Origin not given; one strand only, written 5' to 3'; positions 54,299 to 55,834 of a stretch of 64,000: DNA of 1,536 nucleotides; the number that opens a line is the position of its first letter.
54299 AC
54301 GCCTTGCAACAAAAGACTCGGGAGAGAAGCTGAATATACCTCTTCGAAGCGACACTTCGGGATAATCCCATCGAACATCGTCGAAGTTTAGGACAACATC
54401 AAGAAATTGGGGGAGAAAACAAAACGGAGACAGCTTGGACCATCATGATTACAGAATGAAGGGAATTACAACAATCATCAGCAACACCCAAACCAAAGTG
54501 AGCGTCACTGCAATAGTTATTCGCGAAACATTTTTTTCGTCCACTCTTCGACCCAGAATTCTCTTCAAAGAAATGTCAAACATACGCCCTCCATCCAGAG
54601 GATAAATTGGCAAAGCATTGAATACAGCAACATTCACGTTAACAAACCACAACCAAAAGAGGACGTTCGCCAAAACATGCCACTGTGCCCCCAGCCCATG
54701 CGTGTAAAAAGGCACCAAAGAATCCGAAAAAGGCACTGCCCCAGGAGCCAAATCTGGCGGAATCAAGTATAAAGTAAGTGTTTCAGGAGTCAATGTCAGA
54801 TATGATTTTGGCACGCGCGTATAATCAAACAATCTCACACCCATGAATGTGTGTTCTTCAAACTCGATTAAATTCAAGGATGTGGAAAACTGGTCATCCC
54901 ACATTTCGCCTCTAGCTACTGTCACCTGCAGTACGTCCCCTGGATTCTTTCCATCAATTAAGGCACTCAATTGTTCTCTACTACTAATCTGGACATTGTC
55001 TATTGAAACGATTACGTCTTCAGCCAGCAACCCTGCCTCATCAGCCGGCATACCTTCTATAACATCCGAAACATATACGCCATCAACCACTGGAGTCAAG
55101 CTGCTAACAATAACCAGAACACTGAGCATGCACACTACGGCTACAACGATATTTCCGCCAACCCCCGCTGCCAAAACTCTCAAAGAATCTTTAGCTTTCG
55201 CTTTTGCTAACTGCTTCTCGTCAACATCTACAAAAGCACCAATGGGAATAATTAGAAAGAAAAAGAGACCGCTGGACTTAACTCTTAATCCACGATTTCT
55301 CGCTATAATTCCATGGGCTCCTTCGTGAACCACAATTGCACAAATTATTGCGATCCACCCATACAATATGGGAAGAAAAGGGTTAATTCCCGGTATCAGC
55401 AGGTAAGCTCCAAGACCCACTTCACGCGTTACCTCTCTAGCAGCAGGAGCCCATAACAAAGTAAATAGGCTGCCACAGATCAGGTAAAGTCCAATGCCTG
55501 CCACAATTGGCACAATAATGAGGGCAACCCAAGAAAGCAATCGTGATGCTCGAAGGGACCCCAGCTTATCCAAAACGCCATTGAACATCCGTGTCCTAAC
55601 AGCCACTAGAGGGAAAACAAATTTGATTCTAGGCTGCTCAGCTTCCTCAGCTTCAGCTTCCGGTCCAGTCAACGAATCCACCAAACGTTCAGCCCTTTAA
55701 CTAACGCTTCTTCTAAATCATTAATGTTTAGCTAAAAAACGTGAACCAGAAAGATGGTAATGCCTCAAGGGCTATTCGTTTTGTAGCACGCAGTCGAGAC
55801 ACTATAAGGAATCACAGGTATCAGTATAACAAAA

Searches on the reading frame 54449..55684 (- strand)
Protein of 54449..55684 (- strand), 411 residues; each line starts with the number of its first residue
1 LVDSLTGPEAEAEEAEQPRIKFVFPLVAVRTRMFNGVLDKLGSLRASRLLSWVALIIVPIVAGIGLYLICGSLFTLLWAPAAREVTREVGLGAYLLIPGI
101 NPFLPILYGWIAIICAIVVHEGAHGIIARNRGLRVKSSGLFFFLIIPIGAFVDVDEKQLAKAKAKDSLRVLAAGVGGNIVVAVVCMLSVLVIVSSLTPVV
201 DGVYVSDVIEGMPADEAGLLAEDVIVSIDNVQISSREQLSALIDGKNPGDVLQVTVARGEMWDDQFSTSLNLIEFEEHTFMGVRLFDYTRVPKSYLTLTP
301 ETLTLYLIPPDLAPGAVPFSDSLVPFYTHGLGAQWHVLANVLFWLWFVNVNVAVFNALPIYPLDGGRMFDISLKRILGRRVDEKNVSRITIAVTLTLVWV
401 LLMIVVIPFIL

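Call 9: search_protein_families(library=pfam, proteins=[window:54449-55684:-])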
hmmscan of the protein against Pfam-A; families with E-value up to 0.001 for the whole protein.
window:54449-55684:- (411 aa): 4 families
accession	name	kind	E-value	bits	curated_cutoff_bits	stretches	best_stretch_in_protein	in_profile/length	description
PF02163.28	Peptidase_M50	-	1.5e-26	93.5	27.2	1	110-397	3-217/221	Peptidase family M50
PF13180.12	PDZ_2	-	3.5e-14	53.3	27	1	196-261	7-72/80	PDZ domain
PF17820.7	PDZ_6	-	1.6e-11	44.2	27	1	204-252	1-48/54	PDZ domain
PF00595.29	PDZ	-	1.3e-08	35.5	23.2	1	201-256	25-80/81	PDZ domain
